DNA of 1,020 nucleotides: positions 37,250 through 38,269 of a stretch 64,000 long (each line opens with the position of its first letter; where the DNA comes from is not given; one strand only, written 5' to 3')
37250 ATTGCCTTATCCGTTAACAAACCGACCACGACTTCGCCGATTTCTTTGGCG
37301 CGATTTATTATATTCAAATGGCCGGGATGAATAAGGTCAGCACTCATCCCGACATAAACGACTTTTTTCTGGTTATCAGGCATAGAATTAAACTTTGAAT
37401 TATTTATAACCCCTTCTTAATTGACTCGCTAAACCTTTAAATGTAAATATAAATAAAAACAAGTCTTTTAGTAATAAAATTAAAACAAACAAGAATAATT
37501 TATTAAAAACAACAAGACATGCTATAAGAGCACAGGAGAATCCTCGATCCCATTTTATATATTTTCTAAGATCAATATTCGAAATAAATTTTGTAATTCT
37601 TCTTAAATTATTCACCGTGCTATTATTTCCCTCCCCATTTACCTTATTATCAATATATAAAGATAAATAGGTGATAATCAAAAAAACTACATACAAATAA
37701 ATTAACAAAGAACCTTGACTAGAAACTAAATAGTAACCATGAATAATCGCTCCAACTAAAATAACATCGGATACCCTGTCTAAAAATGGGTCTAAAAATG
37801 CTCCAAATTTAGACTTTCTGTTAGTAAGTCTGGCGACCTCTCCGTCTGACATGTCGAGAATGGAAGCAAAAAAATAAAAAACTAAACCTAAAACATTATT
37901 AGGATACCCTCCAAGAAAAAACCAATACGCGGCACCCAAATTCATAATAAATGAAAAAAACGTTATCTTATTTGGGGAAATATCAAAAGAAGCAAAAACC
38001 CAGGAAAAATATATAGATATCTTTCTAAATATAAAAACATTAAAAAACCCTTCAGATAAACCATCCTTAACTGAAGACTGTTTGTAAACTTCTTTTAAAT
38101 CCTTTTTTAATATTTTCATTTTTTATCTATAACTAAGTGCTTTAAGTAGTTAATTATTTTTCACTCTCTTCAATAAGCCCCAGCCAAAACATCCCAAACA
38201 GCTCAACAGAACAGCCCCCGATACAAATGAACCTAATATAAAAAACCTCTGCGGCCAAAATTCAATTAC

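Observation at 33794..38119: Fom1/Fom2/FomC-like phosphonate module wired to a CDP-alcohol phosphotransferase: predicted CMP-2-hydroxyethylphosphonate donor for envelope decoration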

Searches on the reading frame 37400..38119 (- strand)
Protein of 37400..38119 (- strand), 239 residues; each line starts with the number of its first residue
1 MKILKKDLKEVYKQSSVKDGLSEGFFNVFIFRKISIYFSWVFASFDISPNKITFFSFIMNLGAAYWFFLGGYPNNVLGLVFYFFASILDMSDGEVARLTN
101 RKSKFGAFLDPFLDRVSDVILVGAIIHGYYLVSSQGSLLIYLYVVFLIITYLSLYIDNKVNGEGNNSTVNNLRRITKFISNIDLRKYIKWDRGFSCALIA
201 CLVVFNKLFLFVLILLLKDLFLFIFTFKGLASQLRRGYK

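Call 4: search_protein_families(library=pfam, proteins=[window:37400-38119:-], max_evalue=0.01)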
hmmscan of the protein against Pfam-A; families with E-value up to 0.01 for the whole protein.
window:37400-38119:- (239 aa): 1 family
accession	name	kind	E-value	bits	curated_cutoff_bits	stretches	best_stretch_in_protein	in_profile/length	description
PF01066.26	CDP-OH_P_transf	-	2.7e-18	67.2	22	1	48-157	3-107/152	CDP-alcohol phosphatidyltransferase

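Call 5: search_protein_families(library=ncbifam, proteins=[window:37400-38119:-], max_evalue=0.01)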
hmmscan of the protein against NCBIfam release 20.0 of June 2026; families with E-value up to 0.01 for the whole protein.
window:37400-38119:- (239 aa): 8 families
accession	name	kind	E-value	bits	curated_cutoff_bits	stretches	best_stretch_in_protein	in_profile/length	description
NF040950.1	archin_ph_syn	equivalog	5.5e-21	75.3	180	1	40-152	17-126/191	archaetidylinositol phosphate synthase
NF041135.1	IPPtranDIPPsyn_Thcocales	equivalog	2.2e-17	63.2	580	1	13-212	218-401/419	bifunctional L-myo-inositol-1-phosphate cytidylyltransferase/CDP-L-myo-inositol myo-inositolphosphotransferase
NF045883.1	PIPSynth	equivalog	3.5e-16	59.5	170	1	41-177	17-151/197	phosphatidylinositol phosphate synthase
NF052561.1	PIPSynBT1523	equivalog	8.9e-14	51.7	350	1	43-174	21-157/232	hypothetical protein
NF008090.0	PRK10832.1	equivalog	2.2e-06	27.9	304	1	49-130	6-90/182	CDP-diacylglycerol--glycerol-3-phosphate 3-phosphatidyltransferase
NF053678.1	ClpnSynClsA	equivalog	3.1e-06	27.5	240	1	65-117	21-72/180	cardiolipin synthase ClsA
TIGR00560.1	pgsA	equivalog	3.2e-06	27.8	109.1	1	69-156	27-111/183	CDP-diacylglycerol--glycerol-3-phosphate 3-phosphatidyltransferase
TIGR00473.1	pssA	equivalog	5.2e-06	26.6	107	1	79-149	24-95/153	CDP-diacylglycerol--serine O-phosphatidyltransferase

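Call 8: search_solved_structures(query=window:37400-38119:-, max_evalue=0.001, show_alignments=2)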
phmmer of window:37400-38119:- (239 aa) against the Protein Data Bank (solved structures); distinct sequences matched with E-value up to 0.001: 7.
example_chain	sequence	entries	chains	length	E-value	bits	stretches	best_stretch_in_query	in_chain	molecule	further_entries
4o6m_A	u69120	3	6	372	1.3e-17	67.6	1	13-147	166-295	AF2299, a CDP-alcohol phosphotransferase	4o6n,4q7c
4mnd_A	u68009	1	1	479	2.3e-10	43.9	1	16-173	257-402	CTP L-myo-inositol-1-phosphate cytidylyltransferase/CDP-L-myo-inositol myo-inositolphospho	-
5d92_D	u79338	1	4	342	1.9e-08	37.6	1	29-174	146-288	AF2299 protein,Phosphatidylinositol synthase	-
5d91_A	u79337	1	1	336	2.5e-08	37.3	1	30-174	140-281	AF2299 protein,Phosphatidylinositol synthase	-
6wm5_A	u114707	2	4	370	4.2e-07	33.2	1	18-165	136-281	AfCTD-Phosphatidylinositol-phosphate synthase (PIPS) fusion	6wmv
6h53_A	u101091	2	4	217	0.00016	24.8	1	44-164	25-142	CDP-diacylglycerol--inositol 3-phosphatidyltransferase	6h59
6h5a_A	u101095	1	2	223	0.00017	24.7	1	44-164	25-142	CDP-diacylglycerol--inositol 3-phosphatidyltransferase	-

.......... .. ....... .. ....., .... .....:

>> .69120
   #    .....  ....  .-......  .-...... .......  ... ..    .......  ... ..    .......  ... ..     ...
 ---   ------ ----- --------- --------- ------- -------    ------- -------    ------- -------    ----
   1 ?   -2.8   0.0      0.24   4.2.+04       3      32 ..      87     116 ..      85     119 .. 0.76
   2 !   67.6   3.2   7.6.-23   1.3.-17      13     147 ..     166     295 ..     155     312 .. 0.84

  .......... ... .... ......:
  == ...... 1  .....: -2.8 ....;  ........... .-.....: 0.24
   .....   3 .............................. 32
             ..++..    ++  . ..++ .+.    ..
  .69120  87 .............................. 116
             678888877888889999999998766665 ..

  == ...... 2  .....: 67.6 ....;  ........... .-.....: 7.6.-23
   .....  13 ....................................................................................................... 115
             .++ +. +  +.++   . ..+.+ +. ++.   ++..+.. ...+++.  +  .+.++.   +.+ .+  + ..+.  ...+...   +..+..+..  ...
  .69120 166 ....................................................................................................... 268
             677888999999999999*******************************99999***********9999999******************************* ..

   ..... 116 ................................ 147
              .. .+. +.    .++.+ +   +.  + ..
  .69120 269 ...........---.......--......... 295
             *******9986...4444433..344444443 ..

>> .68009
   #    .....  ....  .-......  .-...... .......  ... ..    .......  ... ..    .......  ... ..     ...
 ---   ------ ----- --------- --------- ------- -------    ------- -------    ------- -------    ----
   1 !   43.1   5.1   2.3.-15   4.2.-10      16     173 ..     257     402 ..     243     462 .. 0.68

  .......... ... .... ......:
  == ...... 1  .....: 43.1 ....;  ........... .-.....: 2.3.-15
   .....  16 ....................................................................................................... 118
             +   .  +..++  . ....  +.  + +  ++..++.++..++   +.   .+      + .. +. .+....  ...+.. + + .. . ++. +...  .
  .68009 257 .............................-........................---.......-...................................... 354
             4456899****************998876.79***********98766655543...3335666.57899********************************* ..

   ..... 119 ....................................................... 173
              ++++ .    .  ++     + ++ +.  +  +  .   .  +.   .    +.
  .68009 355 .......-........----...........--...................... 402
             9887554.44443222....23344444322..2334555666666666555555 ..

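Call 15: find_homologous_proteins(query=window:37400-38119:-, max_evalue=0.00001)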
Query window:37400-38119:- (239 aa): 47 proteins with E <= 0.00001 among 964 candidates.
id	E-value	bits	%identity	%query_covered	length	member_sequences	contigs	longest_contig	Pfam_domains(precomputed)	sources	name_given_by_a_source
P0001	1.9e-148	511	100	100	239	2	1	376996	PF01066.27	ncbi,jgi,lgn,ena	ncbi:MAG: CDP-alcohol phosphatidyltransferase family protein [Patescibacteria group bacterium]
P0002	1.4e-79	285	58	99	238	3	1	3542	PF01066.27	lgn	-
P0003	1.7e-78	282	58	99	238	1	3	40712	PF01066.27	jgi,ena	-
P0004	8.2e-61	224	53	87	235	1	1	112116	PF01066.27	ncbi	-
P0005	4.7e-53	198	45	97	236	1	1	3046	PF01066.27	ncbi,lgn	-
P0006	2.2e-38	150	43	90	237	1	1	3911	PF01066.27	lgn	-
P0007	6.1e-38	149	40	98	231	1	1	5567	PF01066.27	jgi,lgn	-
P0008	1.8e-37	147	40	84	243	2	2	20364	PF01066.27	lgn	-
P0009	4.4e-37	146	43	85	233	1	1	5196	PF01066.27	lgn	-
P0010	1.4e-36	145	39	82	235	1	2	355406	PF01066.27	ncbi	-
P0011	2.5e-36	144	37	97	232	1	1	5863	PF01066.27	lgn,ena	-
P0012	3.2e-36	143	43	85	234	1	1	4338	PF01066.27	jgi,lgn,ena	jgi:phosphatidylglycerophosphate synthase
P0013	3.6e-36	143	42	85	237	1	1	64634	PF01066.27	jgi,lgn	jgi:phosphatidylglycerophosphate synthase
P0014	5.8e-31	126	40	91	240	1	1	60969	PF01066.27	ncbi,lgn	-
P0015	2.9e-30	124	38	86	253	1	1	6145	PF01066.27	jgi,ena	-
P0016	6.7e-30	123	36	90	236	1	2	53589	PF01066.27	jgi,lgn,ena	-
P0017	2.5e-29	121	41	87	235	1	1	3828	PF01066.27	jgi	-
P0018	5.4e-9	54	37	49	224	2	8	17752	PF01066.27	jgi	-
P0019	9.4e-9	53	38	34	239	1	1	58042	PF01066.27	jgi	jgi:CDP-diacylglycerol--glycerol-3-phosphate 3-phosphatidyltransferase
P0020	9.9e-9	53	33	56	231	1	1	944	PF01066.27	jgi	jgi:CDP-diacylglycerol---glycerol-3-phosphate 3-phosphatidyltransferase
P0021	1.6e-8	53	35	49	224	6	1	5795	PF01066.27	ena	-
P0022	3.5e-8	52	36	48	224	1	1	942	PF01066.27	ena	-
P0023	3.7e-8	51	35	55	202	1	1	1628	PF01066.27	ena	-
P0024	8.4e-8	50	31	57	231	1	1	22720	PF01066.27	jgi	jgi:CDP-diacylglycerol---glycerol-3-phosphate 3-phosphatidyltransferase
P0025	9.8e-8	50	33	54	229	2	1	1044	PF01066.27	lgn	-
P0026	1.7e-7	49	35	45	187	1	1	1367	PF01066.27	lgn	-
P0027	2.9e-7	49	31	56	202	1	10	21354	PF01066.27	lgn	-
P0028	3.6e-7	48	32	54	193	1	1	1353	PF01066.27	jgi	jgi:CDP-diacylglycerol--glycerol-3-phosphate 3-phosphatidyltransferase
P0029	6.7e-7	47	33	49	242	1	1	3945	PF01066.27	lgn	-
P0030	7.3e-7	47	38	39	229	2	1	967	PF01066.27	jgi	jgi:CDP-diacylglycerol---glycerol-3-phosphate 3-phosphatidyltransferase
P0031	1.6e-6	46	31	55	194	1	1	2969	PF01066.27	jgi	jgi:CDP-diacylglycerol--glycerol-3-phosphate 3-phosphatidyltransferase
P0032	1.7e-6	46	28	60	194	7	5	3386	PF01066.27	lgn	-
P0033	2.0e-6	46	37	40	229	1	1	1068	PF01066.27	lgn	-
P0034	2.0e-6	46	37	40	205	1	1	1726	PF01066.27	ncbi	-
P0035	2.3e-6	46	30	56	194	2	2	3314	PF01066.27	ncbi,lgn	-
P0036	2.5e-6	46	37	37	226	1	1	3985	PF01066.27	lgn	-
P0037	4.1e-6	45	42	33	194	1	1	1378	PF01066.27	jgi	jgi:CDP-diacylglycerol--glycerol-3-phosphate 3-phosphatidyltransferase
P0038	4.4e-6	45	37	39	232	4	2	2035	PF01066.27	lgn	-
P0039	5.4e-6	44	36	40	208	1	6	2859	PF01066.27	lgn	-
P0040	5.9e-6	44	36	40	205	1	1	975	PF01066.27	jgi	jgi:CDP-diacylglycerol---glycerol-3-phosphate 3-phosphatidyltransferase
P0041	6.0e-6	44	40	32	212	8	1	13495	PF01066.27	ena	-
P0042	6.8e-6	44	37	40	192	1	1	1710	PF01066.27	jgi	jgi:CDP-diacylglycerol--glycerol-3-phosphate 3-phosphatidyltransferase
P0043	7.4e-6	44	30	56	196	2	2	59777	PF01066.27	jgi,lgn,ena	-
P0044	8.0e-6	44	36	40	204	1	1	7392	PF01066.27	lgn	-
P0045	8.1e-6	44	41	36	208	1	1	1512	PF01066.27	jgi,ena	-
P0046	8.5e-6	44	31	56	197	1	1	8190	PF01066.27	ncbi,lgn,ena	-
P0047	9.6e-6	44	37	40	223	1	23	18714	PF01066.27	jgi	jgi:CDP-diacylglycerol--glycerol-3-phosphate 3-phosphatidyltransferase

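Call 16: find_encoding_contigs(protein=P0003, flank=10000, max_places=2)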
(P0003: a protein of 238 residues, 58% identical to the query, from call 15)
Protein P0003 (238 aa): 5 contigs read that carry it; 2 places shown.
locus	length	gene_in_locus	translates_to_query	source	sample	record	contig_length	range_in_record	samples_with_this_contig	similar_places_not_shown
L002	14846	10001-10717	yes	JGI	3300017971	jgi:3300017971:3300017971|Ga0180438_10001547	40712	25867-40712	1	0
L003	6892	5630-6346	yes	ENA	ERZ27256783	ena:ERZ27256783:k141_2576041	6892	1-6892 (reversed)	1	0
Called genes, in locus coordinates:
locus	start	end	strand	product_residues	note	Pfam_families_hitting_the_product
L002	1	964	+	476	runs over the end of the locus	PF00224:PK, PF03328:HpcH_HpaI (weak), PF02887:PK_C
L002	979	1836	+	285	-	-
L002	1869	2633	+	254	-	-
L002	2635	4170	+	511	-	PF18895:T4SS_pilin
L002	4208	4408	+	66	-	PF10601:zf-LITAF-like (weak)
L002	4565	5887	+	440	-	PF01943:Polysacc_synt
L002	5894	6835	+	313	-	PF00535:Glycos_transf_2, PF10111:Glyco_tranf_2_2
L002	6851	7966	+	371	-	PF13439:Glyco_transf_4, PF20706:GT4-conflict (weak), PF00534:Glycos_transf_1, PF13692:Glyco_trans_1_4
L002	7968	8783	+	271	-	PF00535:Glycos_transf_2, PF10111:Glyco_tranf_2_2 (weak), PF13641:Glyco_tranf_2_3, PF13632:Glyco_trans_2_3 (weak)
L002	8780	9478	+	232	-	PF01209:Ubie_methyltran (weak), PF03141:Methyltransf_29 (weak), PF13489:Methyltransf_23, PF07021:MetW, PF13847:Methyltransf_31, PF08241:Methyltransf_11, PF08242:Methyltransf_12, PF13649:Methyltransf_25, +1 more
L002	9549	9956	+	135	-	PF01467:CTP_transf_like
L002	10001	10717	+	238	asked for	PF01066:CDP-OH_P_transf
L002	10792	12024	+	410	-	PF13439:Glyco_transf_4 (faint), PF20706:GT4-conflict, PF00534:Glycos_transf_1, PF13692:Glyco_trans_1_4, PF13524:Glyco_trans_1_2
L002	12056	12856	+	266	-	PF01209:Ubie_methyltran, PF13489:Methyltransf_23, PF05175:MTS (faint), PF13847:Methyltransf_31, PF08241:Methyltransf_11, PF08242:Methyltransf_12, PF13649:Methyltransf_25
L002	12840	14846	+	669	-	?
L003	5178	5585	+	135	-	PF01467:CTP_transf_like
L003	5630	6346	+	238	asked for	PF01066:CDP-OH_P_transf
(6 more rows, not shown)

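Call 17: find_encoding_contigs(protein=P0004, flank=10000, max_places=2)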
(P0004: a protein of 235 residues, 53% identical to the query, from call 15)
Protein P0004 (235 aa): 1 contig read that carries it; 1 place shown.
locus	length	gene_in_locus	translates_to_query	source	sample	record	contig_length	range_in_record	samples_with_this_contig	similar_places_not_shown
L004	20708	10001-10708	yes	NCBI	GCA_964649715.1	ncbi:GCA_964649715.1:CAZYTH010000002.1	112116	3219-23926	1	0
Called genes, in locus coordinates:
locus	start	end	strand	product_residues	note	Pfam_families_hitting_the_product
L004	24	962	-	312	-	PF18920:DUF5671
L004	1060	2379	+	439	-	PF01225:Mur_ligase, PF08245:Mur_ligase_M, PF02875:Mur_ligase_C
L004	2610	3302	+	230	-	PF00590:TP_methylase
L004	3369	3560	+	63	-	-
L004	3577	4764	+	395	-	PF13200:DUF4015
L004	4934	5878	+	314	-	PF00535:Glycos_transf_2, PF10111:Glyco_tranf_2_2 (weak)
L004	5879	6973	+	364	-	PF13439:Glyco_transf_4, PF13579:Glyco_trans_4_4 (faint), PF20706:GT4-conflict (weak), PF00534:Glycos_transf_1, PF13692:Glyco_trans_1_4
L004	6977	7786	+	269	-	PF00535:Glycos_transf_2, PF10111:Glyco_tranf_2_2 (faint), PF13641:Glyco_tranf_2_3, PF13632:Glyco_trans_2_3 (weak)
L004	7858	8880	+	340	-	PF01210:NAD_Gly3P_dh_N, PF03807:F420_oxidored (weak), PF07479:NAD_Gly3P_dh_C, PF20618:GPD_NAD_C_bact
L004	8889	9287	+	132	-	PF01467:CTP_transf_like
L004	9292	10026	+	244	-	PF05175:MTS, PF13489:Methyltransf_23, PF02353:CMAS, PF07021:MetW, PF13847:Methyltransf_31, PF08241:Methyltransf_11, PF08242:Methyltransf_12, PF13649:Methyltransf_25, +3 more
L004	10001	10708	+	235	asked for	PF01066:CDP-OH_P_transf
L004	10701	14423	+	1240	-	PF02018:CBM_4_9 (faint)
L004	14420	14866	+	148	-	-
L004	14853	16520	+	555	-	-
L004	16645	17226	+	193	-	PF01471:PG_binding_1 (weak)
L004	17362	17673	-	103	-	-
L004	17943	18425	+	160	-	PF01936:NYN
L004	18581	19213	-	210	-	PF13529:Peptidase_C39_2, PF03412:Peptidase_C39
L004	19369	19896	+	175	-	-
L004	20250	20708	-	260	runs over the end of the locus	-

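Call 18: find_encoding_contigs(protein=P0010, flank=10000, max_places=2)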
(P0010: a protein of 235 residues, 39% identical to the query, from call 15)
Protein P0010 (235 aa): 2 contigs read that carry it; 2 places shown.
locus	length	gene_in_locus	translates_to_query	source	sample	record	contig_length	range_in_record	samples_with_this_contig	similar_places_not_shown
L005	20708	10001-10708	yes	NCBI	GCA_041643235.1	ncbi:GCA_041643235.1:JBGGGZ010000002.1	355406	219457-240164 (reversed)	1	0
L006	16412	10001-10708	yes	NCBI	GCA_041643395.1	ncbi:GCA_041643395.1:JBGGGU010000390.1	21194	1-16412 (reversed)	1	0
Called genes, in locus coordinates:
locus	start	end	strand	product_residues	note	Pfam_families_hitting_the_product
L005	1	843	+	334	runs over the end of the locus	PF01207:Dus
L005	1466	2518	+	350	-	PF05496:RuvB_N (weak), PF13177:DNA_pol3_delta2 (weak), PF00004:AAA, PF13173:AAA_14 (faint), PF13401:AAA_22 (faint), PF13177:DNA_pol3_delta2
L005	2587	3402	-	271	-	-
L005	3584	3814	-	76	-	-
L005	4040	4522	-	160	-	PF20603:Bact_hydrolase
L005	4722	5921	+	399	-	PF01943:Polysacc_synt, PF13440:Polysacc_synt_3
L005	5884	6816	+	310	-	PF00535:Glycos_transf_2, PF10111:Glyco_tranf_2_2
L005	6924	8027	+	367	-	PF13439:Glyco_transf_4 (weak), PF20706:GT4-conflict, PF00534:Glycos_transf_1, PF13692:Glyco_trans_1_4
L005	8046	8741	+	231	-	PF13489:Methyltransf_23, PF02353:CMAS, PF08003:Methyltransf_9 (faint), PF13847:Methyltransf_31, PF02390:Methyltransf_4 (faint), PF08241:Methyltransf_11, PF08242:Methyltransf_12, PF13649:Methyltransf_25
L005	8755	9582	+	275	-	PF00535:Glycos_transf_2, PF10111:Glyco_tranf_2_2, PF13641:Glyco_tranf_2_3 (weak)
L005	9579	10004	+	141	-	PF01467:CTP_transf_like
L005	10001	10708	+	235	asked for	PF01066:CDP-OH_P_transf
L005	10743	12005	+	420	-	PF13439:Glyco_transf_4 (weak), PF20706:GT4-conflict, PF00534:Glycos_transf_1, PF13692:Glyco_trans_1_4, PF13524:Glyco_trans_1_2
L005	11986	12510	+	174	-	PF25087:GMPPB_C (faint), PF25084:LbH_EIF2B (faint), PF00132:Hexapep, PF14602:Hexapep_2 (weak)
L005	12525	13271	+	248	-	PF13489:Methyltransf_23, PF01209:Ubie_methyltran (weak), PF07021:MetW, PF08241:Methyltransf_11, PF08242:Methyltransf_12, PF13649:Methyltransf_25, PF13847:Methyltransf_31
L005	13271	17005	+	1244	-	-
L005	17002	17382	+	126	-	-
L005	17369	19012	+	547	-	-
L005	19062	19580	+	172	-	PF01471:PG_binding_1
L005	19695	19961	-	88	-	PF02805:Ada_Zn_binding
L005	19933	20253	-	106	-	-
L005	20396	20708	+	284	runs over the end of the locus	PF02457:DAC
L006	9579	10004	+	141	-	PF01467:CTP_transf_like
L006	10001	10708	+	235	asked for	PF01066:CDP-OH_P_transf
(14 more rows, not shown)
